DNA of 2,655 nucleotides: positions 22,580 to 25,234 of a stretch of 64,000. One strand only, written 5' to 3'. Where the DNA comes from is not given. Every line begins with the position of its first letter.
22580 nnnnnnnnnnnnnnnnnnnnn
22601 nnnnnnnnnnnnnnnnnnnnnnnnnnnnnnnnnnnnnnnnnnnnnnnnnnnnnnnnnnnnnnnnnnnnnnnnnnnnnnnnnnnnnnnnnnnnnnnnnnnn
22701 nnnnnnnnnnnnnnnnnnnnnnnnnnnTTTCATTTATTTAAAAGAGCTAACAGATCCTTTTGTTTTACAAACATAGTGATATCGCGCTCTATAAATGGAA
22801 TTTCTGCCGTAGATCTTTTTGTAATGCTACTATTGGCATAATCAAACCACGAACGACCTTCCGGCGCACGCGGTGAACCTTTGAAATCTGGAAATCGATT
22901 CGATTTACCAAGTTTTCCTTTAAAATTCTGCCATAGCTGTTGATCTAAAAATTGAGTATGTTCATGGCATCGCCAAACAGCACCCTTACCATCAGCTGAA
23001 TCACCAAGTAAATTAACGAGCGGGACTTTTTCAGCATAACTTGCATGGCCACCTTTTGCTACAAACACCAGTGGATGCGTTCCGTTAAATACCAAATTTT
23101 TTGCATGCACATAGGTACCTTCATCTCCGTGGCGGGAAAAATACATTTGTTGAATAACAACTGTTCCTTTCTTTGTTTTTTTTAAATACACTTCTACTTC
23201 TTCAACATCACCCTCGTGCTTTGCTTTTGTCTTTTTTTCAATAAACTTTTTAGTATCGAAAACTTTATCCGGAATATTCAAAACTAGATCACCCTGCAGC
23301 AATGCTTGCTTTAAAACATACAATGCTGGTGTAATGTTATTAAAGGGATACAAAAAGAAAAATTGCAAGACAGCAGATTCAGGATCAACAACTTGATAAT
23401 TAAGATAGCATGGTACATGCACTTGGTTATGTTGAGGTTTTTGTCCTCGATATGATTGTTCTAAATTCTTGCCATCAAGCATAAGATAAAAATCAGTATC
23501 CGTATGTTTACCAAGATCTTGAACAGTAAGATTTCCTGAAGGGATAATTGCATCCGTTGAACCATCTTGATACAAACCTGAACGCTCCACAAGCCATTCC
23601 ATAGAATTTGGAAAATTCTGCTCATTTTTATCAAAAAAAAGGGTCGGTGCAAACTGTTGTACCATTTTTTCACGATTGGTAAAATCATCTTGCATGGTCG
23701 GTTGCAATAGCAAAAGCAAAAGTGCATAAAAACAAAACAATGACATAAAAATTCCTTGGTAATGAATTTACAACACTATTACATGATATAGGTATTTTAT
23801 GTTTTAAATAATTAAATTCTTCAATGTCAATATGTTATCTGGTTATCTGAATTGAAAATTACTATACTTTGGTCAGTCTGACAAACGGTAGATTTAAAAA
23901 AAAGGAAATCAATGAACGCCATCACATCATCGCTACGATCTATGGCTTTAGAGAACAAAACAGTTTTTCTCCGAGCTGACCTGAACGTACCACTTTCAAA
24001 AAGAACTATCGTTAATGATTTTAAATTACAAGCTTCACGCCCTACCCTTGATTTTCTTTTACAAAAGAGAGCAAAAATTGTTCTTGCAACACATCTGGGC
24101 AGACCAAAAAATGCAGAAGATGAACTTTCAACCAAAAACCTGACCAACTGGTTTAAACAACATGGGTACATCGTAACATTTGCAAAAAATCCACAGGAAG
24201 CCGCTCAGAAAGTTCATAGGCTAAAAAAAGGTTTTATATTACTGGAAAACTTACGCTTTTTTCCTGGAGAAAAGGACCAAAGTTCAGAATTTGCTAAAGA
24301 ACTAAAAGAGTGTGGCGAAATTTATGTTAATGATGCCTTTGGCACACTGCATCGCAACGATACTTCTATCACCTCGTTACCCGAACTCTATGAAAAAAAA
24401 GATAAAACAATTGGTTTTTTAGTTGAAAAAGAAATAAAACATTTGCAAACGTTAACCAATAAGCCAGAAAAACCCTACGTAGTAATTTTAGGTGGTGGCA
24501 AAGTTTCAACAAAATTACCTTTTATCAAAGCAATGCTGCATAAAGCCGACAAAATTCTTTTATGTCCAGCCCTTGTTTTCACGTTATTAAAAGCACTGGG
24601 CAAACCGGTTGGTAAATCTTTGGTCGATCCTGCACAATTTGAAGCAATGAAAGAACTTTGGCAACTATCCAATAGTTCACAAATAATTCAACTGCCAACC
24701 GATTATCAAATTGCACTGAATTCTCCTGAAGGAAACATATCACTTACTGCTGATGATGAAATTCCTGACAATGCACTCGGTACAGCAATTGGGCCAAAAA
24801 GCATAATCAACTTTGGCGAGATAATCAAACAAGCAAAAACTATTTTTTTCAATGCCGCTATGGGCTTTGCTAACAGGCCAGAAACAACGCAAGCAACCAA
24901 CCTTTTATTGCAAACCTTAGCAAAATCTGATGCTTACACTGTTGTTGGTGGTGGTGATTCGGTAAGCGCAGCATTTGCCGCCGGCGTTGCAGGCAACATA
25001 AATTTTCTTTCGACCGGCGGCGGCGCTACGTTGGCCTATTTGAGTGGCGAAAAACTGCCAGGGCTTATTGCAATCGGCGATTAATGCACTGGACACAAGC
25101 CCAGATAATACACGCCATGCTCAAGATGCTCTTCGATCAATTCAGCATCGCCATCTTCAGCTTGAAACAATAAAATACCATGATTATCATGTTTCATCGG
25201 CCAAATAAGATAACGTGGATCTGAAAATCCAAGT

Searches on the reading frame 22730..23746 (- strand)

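Call 63: search_protein_families(library=pfam, proteins=[window:22730-23746:-], max_evalue=0.00001)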
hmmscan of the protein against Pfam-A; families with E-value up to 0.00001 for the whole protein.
window:22730-23746:- (338 aa): 1 family
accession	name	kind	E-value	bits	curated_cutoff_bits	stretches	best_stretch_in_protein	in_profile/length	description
PF06101.16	Vps62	-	1.7e-10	40.3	22.1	0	195-256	383-443/541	Vacuolar protein sorting-associated protein 62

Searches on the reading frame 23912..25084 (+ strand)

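Call 63: search_protein_families(library=pfam, proteins=[window:23912-25084:+], max_evalue=0.00001)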
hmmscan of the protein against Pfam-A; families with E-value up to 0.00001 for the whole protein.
window:23912-25084:+ (390 aa): 1 family
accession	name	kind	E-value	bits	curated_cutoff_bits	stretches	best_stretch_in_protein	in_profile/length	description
PF00162.24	PGK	-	3.2e-101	339.5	27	1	9-380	2-379/379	Phosphoglycerate kinase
